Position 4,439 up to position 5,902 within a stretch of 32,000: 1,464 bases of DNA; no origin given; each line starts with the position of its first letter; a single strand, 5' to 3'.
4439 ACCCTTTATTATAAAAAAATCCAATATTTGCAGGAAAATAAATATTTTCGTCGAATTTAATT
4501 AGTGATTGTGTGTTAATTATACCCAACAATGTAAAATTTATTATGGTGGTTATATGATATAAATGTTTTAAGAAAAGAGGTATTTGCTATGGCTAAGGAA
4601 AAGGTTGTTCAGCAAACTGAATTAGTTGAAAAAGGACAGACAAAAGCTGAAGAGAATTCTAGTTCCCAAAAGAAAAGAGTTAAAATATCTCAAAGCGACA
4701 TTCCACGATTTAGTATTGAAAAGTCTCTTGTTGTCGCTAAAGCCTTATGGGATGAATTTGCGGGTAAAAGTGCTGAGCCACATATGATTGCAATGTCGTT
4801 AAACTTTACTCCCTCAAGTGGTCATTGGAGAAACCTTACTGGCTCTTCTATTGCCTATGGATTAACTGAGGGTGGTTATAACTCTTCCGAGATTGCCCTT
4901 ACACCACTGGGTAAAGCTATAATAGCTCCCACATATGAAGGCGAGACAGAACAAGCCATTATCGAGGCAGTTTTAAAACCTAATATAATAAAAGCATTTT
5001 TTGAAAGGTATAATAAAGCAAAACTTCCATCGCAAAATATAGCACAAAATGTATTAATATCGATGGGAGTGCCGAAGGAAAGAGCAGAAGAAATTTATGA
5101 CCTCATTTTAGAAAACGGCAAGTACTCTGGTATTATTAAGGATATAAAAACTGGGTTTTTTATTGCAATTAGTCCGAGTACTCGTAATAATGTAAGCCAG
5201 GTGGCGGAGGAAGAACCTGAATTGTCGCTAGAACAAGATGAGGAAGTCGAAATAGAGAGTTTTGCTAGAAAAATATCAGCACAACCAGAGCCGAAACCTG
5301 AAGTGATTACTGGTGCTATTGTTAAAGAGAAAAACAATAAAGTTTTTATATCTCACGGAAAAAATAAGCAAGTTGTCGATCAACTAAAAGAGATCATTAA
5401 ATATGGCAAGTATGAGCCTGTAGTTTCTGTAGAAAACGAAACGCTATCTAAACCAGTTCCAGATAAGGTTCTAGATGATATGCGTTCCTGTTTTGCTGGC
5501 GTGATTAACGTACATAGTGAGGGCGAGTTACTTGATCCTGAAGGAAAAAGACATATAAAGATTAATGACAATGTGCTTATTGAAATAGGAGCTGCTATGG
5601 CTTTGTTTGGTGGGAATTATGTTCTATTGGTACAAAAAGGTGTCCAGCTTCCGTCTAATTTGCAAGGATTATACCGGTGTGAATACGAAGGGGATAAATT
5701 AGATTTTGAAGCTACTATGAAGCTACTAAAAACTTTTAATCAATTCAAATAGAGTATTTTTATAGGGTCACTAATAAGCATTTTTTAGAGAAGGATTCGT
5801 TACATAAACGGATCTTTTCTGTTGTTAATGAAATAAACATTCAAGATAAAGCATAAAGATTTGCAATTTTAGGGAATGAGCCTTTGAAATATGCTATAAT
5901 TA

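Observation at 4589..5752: Orphan TIR-like (CAP12/PycTIR-type) effector fused to an unknown N-terminal domain, carried as island cargo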

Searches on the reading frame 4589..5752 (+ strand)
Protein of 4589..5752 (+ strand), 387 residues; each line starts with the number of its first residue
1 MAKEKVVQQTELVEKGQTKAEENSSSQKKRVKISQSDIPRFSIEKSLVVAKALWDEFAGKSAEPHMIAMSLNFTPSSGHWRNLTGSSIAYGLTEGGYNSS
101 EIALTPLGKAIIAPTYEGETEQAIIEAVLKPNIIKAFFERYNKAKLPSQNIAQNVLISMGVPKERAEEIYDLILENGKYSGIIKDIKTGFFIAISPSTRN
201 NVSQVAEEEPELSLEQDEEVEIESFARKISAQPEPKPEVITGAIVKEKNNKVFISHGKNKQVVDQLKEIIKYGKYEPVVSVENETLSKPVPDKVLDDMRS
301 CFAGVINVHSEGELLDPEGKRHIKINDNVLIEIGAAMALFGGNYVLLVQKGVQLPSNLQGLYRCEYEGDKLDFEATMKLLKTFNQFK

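Call 3: search_protein_families(library=pfam, proteins=[window:4589-5752:+], max_evalue=0.1)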
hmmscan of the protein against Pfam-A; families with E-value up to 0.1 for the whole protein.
window:4589-5752:+ (387 aa): 2 families
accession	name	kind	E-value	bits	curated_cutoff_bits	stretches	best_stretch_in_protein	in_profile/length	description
PF10137.14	CAP12-PCTIR_TIR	-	1.4e-19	70.7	24.7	1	251-367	1-118/119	CAP12/Pycsar effector protein, TIR domain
PF23871.1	DUF7226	-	0.041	14.2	27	0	98-167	51-120/142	Domain of unknown function (DUF7226)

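Call 4: search_protein_families(library=padloc, proteins=[window:4589-5752:+], max_evalue=0.1)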
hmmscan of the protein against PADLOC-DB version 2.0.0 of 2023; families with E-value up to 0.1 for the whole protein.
window:4589-5752:+ (387 aa): 10 families
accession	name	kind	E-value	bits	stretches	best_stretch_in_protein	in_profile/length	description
PDLC05006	PDC-S35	-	7.7e-11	39.8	1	225-384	59-220/231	-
PDLC05007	PDC-S35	-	6.1e-10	37.2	1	119-366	27-251/278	-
PDLC05005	PDC-S35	-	7.4e-10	37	1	225-367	91-237/264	-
PDLC05003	PDC-S35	-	2.4e-09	35.1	1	221-369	62-216/245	-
PDLC05004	PDC-S35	-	2.6e-09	35.1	1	178-371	54-244/265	-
PDLC00731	Effector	-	3.4e-05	21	1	308-383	214-291/306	TIR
PDLC00732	Effector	-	0.00016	18.7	1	325-378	227-284/301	TIR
PDLC00729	Effector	-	0.00096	16.7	1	307-373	62-130/310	TIR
PDLC02371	PycTIR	-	0.017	12.5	1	330-377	221-271/288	-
PDLC03825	spbK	-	0.021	12.3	1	199-270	90-170/308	-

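Call 5: search_protein_families(library=ncbifam, proteins=[window:4589-5752:+], max_evalue=0.1)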
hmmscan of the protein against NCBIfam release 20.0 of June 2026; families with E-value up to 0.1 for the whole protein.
window:4589-5752:+ (387 aa): 3 families
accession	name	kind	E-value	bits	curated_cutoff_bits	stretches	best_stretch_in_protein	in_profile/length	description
NF050171.1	CDNTAsCap12CFB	equivalog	0.0016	17.8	450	1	317-378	72-135/305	CBASS system CD-NTase-associated NAD(+) hydrolase Cap12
NF049969.1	GlMnHpPKinHddA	equivalog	0.035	13.6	600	1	131-196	241-306/338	D-glycero-D-manno-heptose 7-phosphate kinase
NF050172.1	CDNTAsCap12CFB2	equivalog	0.069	12.3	450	0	300-371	53-125/312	CBASS system CD-NTase-associated NAD(+) hydrolase Cap12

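Call 6: find_homologous_proteins(query=window:4589-5752:+)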
Query window:4589-5752:+ (387 aa): 4859 proteins with E <= 0.001 among 8000 candidates; the best 120 are listed.
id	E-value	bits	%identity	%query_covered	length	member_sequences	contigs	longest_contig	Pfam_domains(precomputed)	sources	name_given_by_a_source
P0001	2.2e-248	841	100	100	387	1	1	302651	PF10137.15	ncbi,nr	ncbi:MAG: nucleotide-binding protein [Clostridia bacterium]|nr:nucleotide-binding protein [Clostridi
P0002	9.6e-159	546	68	93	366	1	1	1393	PF10137.15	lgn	-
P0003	1.9e-150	519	65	94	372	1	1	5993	PF10137.15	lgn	-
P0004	1.6e-147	509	64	95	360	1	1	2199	PF10137.15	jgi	jgi:predicted nucleotide-binding protein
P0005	1.2e-146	506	63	93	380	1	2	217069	PF10137.15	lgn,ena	-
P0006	9.2e-145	500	62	94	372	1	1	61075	PF10137.15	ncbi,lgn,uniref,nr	ncbi:nucleotide-binding protein [Brevibacillus sp. RS1.1]|uniref:TIR domain-containing protein n=1 T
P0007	2.3e-142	492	63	93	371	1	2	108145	PF10137.15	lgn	-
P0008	2.0e-140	486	59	95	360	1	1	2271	PF10137.15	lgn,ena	-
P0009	2.3e-139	482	60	93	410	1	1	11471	PF10137.15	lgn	-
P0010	9.2e-136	470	61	93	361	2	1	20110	PF10137.15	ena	-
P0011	1.1e-134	467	58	96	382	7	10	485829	PF10137.15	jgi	jgi:predicted nucleotide-binding protein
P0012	4.4e-133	462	58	93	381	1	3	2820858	PF10137.15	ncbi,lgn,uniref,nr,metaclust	ncbi:TIR domain-containing protein [Methanoregula formicica]|uniref:Putative nucleotide-binding prot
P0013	7.4e-133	461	57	94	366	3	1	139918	PF10137.15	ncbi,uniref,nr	ncbi:nucleotide-binding protein [Halomonas sp. SpR1]|uniref:TIR domain-containing protein n=1 Tax=Ha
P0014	1.3e-132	460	55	96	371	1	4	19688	PF10137.15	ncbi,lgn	-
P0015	4.4e-132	458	59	93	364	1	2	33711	PF10137.15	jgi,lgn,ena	-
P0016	6.5e-131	455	56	93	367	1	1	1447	PF10137.15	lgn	-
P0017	3.0e-129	449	56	94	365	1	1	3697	PF10137.15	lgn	-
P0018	3.0e-129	449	56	95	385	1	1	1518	PF10137.15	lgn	-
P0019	4.3e-129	449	55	93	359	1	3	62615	PF10137.15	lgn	-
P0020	4.6e-129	448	56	93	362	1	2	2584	PF10137.15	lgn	-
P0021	4.7e-129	448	55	96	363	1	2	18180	PF10137.15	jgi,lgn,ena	-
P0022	6.1e-129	448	55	93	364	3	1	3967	PF10137.15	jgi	-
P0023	7.8e-129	448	58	93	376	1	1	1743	PF10137.15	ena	-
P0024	2.9e-128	446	54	95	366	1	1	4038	PF10137.15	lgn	-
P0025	4.5e-128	445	55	94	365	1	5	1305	PF10137.15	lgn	-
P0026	5.5e-128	445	57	93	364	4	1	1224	PF10137.15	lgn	-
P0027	9.1e-128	444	58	99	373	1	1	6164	PF10137.15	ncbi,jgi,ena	-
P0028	9.5e-128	444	56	94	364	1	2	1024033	PF10137.15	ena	-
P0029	1.4e-127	444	56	93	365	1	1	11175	PF10137.15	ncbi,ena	-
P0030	1.6e-127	443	54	95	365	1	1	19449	PF10137.15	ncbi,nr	ncbi:MAG: nucleotide-binding protein [Deferrisomatales bacterium]|nr:nucleotide-binding protein [Def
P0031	1.7e-127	443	57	93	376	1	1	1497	PF10137.15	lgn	-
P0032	1.7e-127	443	54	94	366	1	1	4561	PF10137.15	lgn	-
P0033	5.6e-127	442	55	94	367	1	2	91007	PF10137.15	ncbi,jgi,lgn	ncbi:MAG: TIR domain-containing protein [Pseudomonadota bacterium]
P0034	6.8e-127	441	55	93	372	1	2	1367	PF10137.15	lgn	-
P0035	8.5e-127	441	57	93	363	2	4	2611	PF10137.15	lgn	-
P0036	2.6e-126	439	56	93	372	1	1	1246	PF10137.15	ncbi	-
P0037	4.4e-126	439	55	93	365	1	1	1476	PF10137.15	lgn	-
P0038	1.0e-125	437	56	95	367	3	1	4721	PF10137.15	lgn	-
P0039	1.5e-125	437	54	93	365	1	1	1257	PF10137.15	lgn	-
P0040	3.3e-125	436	55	96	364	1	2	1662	PF10137.15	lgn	-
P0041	5.5e-125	435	54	93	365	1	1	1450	PF10137.15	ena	-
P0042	1.1e-124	434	54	93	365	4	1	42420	PF10137.15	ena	-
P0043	1.5e-124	434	55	94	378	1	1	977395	PF10137.15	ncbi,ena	-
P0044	1.6e-124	434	54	93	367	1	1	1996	PF10137.15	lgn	-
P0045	1.7e-124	433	55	94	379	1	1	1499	PF10137.15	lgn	-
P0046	2.2e-124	433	54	94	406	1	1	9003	PF10137.15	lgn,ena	-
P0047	1.9e-123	430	53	94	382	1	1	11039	PF10137.15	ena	-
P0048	6.2e-123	428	52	100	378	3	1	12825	PF10137.15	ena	-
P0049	6.3e-123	428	54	93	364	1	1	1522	PF10137.15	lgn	-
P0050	7.6e-123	428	67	76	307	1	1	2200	PF10137.15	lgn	-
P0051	8.2e-123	428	54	95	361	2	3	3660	PF10137.15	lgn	-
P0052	8.6e-123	428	54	96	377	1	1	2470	PF10137.15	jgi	jgi:hypothetical protein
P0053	9.4e-123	428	55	93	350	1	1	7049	PF10137.15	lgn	-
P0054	1.4e-122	427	55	96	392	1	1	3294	PF10137.15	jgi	jgi:predicted nucleotide-binding protein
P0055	1.7e-122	427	53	95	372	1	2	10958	PF10137.15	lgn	-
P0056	2.2e-122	427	54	93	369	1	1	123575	PF10137.15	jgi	jgi:predicted nucleotide-binding protein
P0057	2.5e-122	426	54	95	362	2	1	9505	PF10137.15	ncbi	-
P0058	2.7e-122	426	56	93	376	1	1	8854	PF10137.15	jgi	jgi:predicted nucleotide-binding protein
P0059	3.0e-122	426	53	95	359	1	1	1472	PF10137.15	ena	-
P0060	4.8e-122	425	52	100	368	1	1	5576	PF10137.15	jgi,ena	-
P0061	5.9e-122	425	52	93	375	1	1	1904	PF10137.15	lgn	-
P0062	6.3e-122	425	53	93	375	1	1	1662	PF10137.15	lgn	-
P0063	7.1e-122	425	53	96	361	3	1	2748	PF10137.15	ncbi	-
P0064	7.2e-122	425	52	97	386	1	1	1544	PF10137.15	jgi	jgi:predicted nucleotide-binding protein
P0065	8.9e-122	424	52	100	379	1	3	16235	PF10137.15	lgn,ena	-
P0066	1.1e-121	424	54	95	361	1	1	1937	PF10137.15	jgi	jgi:predicted nucleotide-binding protein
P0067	2.0e-121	423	53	94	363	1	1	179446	PF10137.15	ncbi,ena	-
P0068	2.2e-121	423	53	96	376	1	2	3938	PF10137.15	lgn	-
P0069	3.9e-121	422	56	93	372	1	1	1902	PF10137.15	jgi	jgi:predicted nucleotide-binding protein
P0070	5.6e-121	422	52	93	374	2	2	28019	PF10137.15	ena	-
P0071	6.1e-121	422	52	94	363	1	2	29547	PF10137.15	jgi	jgi:predicted nucleotide-binding protein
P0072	1.1e-120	421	54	93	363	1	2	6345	PF10137.15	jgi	jgi:hypothetical protein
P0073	2.0e-120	420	53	96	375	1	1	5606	PF10137.15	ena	-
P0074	3.2e-120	419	52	94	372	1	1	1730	PF10137.15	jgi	jgi:hypothetical protein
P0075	4.5e-120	419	53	95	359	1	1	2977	PF10137.15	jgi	-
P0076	4.9e-120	419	55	93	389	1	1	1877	PF10137.15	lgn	-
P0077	6.3e-120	418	55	93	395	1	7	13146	PF10137.15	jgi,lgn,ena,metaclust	metaclust:\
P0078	7.9e-120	418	52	93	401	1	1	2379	PF10137.15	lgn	-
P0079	9.8e-120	418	54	92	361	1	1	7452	PF10137.15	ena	-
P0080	1.3e-119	417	52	94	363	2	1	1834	PF10137.15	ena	-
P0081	1.8e-119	417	52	94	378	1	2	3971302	PF10137.15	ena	-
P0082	2.1e-119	417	50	95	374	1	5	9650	PF10137.15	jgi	jgi:predicted nucleotide-binding protein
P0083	2.2e-119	417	54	94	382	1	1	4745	PF10137.15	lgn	-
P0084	2.3e-119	417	52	96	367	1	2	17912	PF10137.15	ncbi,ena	-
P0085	3.4e-119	416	56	89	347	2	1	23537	PF10137.15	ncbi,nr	ncbi:MAG: nucleotide-binding protein [Zoogloeaceae bacterium]|nr:nucleotide-binding protein [Zoogloe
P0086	3.6e-119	416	54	95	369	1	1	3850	PF10137.15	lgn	-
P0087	5.2e-119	415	50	100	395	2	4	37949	PF10137.15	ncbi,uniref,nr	ncbi:TIR domain-containing protein [Stenotrophomonas maltophilia]|uniref:TIR domain-containing prote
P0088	5.3e-119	415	52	93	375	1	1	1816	PF10137.15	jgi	-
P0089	5.9e-119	415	55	92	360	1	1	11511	PF10137.15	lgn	-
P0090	8.9e-119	415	51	94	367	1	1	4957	PF10137.15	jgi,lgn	jgi:predicted nucleotide-binding protein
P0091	8.9e-119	415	51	97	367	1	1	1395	PF10137.15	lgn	-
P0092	1.0e-118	414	55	92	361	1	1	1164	PF10137.15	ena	-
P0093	1.1e-118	414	53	95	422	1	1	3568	PF10137.15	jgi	jgi:predicted nucleotide-binding protein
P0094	1.3e-118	414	53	96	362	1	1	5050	PF10137.15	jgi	jgi:predicted nucleotide-binding protein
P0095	1.6e-118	414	52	95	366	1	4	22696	PF10137.15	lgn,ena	-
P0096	2.1e-118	413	52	93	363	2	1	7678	PF10137.15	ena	-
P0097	2.6e-118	413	52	93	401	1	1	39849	PF10137.15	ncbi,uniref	ncbi:TIR domain-containing protein [Stenotrophomonas maltophilia]|uniref:TIR domain-containing prote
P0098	4.1e-118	412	54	93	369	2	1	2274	PF10137.15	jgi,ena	-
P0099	5.4e-118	412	54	93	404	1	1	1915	PF10137.15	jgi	jgi:predicted nucleotide-binding protein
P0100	6.1e-118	412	54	94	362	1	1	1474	PF10137.15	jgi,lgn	-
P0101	6.4e-118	412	50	100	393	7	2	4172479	PF10137.15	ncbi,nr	ncbi:putative nucleotide-binding protein [Stenotrophomonas sp. SORGH_AS282]|nr:putative nucleotide-b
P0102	8.1e-118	411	53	93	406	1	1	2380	PF10137.15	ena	-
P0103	1.8e-117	410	54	93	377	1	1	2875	PF10137.15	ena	-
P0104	2.0e-117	410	53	92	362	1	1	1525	PF10137.15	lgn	-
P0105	2.5e-117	410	53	96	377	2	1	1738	PF10137.15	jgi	jgi:predicted nucleotide-binding protein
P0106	2.7e-117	410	53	92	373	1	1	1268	PF10137.15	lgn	-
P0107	3.2e-117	410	51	96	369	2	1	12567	PF10137.15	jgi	-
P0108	3.4e-117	409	54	92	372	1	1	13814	PF10137.15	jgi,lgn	-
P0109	4.4e-117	409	55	94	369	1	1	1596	PF10137.15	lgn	-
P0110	4.4e-117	409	51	95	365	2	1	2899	PF10137.15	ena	-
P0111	6.1e-117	409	51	98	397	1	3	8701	PF10137.15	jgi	jgi:predicted nucleotide-binding protein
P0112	7.8e-117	408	53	93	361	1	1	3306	PF10137.15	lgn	-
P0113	1.5e-116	407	54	88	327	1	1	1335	PF10137.15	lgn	-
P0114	1.7e-116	407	50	96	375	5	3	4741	PF10137.15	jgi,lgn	jgi:predicted nucleotide-binding protein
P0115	2.0e-116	407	51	96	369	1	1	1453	PF10137.15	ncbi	-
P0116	2.2e-116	407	51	94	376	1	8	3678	PF10137.15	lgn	-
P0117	2.3e-116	407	52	93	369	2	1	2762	PF10137.15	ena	-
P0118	3.0e-116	406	53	95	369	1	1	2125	PF10137.15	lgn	-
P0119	3.0e-116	406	53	95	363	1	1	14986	PF10137.15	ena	-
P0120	3.7e-116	406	53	95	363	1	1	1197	PF10137.15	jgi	jgi:hypothetical protein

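Call 7: search_solved_structures(query=window:4589-5749:+, max_evalue=10, show_alignments=3)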
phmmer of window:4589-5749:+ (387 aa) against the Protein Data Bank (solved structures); distinct sequences matched with E-value up to 10: 2.
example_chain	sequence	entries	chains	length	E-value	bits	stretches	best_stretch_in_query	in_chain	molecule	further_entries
8jsj_A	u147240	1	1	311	0.19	13.8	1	306-368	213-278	PycTIR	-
6grb_A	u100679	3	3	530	1.9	10.5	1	14-63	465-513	Nuclease-like protein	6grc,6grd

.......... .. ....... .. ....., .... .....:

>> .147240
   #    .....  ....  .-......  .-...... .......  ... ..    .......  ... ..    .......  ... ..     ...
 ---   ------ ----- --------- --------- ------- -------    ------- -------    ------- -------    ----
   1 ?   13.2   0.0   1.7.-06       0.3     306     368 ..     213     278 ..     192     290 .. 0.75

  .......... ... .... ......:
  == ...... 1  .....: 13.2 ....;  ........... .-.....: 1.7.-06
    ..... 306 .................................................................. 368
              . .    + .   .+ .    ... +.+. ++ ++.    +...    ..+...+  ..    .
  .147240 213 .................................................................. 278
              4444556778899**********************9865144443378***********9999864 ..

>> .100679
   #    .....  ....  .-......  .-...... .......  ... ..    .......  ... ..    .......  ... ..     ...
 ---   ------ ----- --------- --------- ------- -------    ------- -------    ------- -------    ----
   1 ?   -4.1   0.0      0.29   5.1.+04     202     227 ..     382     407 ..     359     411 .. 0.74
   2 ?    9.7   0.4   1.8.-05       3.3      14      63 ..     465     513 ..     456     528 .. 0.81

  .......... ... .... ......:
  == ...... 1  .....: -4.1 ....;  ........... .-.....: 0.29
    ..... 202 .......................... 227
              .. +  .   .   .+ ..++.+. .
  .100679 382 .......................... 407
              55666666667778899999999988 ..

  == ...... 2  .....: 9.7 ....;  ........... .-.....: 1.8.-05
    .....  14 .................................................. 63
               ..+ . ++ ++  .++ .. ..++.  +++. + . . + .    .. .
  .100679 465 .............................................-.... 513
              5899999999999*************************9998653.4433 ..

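Call 12: find_related_loci(query=A1, collection=genome_contigs, flank=8000)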
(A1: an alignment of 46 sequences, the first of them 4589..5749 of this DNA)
Query A1 (387 aa) in genome_contigs; peptide patterns used: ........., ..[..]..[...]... (x = any residue, [..] = any of these).
600 stretches matched a pattern (row limit reached: there are more); 486 encode a relative of the query (tblastn E <= 1e-3); the best 80 are kept; 80 distinct loci.
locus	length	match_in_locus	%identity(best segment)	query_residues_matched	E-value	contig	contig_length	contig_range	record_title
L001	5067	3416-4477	60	27-387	6e-145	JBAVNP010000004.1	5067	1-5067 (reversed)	MAG: Sedimentisphaerales bacterium isolate MFD03833_ilm_asm_bin2 k127_19504, whole genome shotgun sequence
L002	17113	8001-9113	56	12-387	1e-141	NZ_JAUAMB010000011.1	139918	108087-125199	Halomonas sp. SpR1 NODE_11_length_139918_cov_78.917863, whole genome shotgun sequence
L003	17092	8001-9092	58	15-387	5e-140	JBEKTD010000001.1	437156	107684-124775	MAG: Sedimentisphaerales bacterium isolate SPRUCE 54 SPRUCE_54_1, whole genome shotgun sequence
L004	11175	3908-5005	55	16-387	6e-135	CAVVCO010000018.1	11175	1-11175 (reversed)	MAG: uncultured Ignavibacteriales bacterium isolate MFD02416.bin.1.346 genome assembly, contig: contig_26623, whole geno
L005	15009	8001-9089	54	22-387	1e-134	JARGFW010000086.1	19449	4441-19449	MAG: Deferrisomatales bacterium isolate C14-16 NODE_1150_length_19449_cov_6.940549, whole genome shotgun sequence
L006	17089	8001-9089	56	25-387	2e-134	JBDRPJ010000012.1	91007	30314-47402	MAG: Pseudomonadota bacterium isolate MEGAHIT-group-2.112 k141_1201809, whole genome shotgun sequence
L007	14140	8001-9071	55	23-386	2e-132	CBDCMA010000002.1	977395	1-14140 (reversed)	MAG: bacterium isolate 6263ad5f-5925-4d78-8ae4-828cafc75c34 genome assembly, contig: contig_2, whole genome shotgun sequ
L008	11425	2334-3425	53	30-387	1e-131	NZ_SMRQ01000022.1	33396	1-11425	Cognatilysobacter segetis strain 17J68-2 scf7180000000559, whole genome shotgun sequence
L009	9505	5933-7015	54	20-386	5e-129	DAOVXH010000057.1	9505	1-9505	MAG TPA_asm: Methanomassiliicoccales archaeon isolate CSMAG_1752 CSMAG_1752_k141_1526110_length_9505_cov_12.6117, whole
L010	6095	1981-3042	52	29-387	1e-122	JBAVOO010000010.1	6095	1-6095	MAG: Verrucomicrobiia bacterium isolate MFD03092_ilm_asm_bin27 k127_308319, whole genome shotgun sequence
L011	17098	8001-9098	49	1-387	1e-121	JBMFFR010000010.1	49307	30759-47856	MAG: Candidatus Brocadiia bacterium JP1 bin.217_10, whole genome shotgun sequence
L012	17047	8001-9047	53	27-386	1e-121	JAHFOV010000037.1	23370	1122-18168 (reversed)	MAG: Planctomycetota bacterium isolate nzgw511 NODE_1195_length_23371_cov_4.479140, whole genome shotgun sequence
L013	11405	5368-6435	51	27-387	3e-121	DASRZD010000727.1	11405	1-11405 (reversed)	MAG TPA_asm: Armatimonadota bacterium isolate SMAG_U14142 k141_1193401, whole genome shotgun sequence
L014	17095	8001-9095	49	11-387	8e-121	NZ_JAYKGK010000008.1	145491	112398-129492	Rosettibacter primus strain 4148-Me NODE_8_length_145491_cov_186.435167, whole genome shotgun sequence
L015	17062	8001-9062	52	28-387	1e-120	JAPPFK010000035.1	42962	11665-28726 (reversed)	MAG: Rhodospirillales bacterium isolate RHO1_bin_29 NODE_1808_length_42962_cov_5.626564, whole genome shotgun sequence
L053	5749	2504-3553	49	27-387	3e-111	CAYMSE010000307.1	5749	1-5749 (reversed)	MAG TPA_asm: uncultured Oleiharenicola sp. isolate binchicken_co84_464 genome assembly, contig: k141_1820657, whole geno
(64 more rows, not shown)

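Call 22: predict_structure(alignment_id=A1)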
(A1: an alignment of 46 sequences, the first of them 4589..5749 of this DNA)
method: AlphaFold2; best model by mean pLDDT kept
length: 387 residues; sequences in the alignment: 46
mean_pLDDT: 82.4   pTM: 0.49
mean pLDDT of the five models: 82.4, 81.9, 81.4, 81.1, 81.0
residues with pLDDT >= 90: 240; 70-90: 53; 50-70: 30; < 50: 64
segments of 3 or more residues with pLDDT < 50: 1-3, 15-24, 199-220, 223-245
pLDDT, mean of each block of 10 residues (from residue 1): 50 46 59 94 98 97 98 97 98 97 98 94 97 98 97 98 97 98 94 72 37 36 47 41 59 89 94 92 58 87 93 89 88 91 93 78 88 92 86
secondary structure, 60 per line:
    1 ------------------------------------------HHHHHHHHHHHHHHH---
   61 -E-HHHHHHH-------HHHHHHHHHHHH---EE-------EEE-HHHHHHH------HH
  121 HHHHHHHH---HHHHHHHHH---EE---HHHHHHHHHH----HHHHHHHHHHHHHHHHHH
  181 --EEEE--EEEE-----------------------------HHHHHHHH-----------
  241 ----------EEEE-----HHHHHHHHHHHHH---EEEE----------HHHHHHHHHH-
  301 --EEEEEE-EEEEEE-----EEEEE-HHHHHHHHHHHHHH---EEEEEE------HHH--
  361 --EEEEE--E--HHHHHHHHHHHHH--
elements in order: H43-57 H64-70 H78-89 E102-104 H106-112 H119-128 H132-140 H149-158 H163-180 E183-186 E189-192 H222-229 E251-254 H260-272 E276-279 H290-299 E303-308 E310-315 E321-325 H327-340 E344-349 E363-367 H373-385

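Call 24: search_protein_families(library=padloc, alignment_id=A2, max_evalue=0.00001)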
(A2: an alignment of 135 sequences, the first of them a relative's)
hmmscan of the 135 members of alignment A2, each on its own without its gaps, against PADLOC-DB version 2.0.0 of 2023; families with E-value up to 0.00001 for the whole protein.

A. member 1, L001:1439-1906:+ (156 aa): 0 families

B. families by the number of members that match (of 135 scanned): 29 families (the first 25 are shown)
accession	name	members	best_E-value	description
PDLC02374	dGTPase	1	2.5e-121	-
PDLC04933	PDC-S15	1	1e-101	-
PDLC04936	PDC-S15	1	1.7e-98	-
PDLC04930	PDC-S15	1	6.4e-64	-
PDLC04927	PDC-S15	1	3.2e-42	-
PDLC04938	PDC-S15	1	2.8e-41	-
PDLC04939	PDC-S15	1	2.7e-29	-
PDLC04937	PDC-S15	1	8.6e-26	-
PDLC04926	PDC-S15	1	9.7e-26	-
PDLC02337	AbiLii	1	9.4e-19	AbiLii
PDLC04105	HerA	1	3.5e-16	-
PDLC04929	PDC-S15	1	4.5e-14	-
PDLC04931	PDC-S15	1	5e-14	-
PDLC04140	mad8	1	4.5e-13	mads_8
PDLC01055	HerA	1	2.3e-12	Type III coevolved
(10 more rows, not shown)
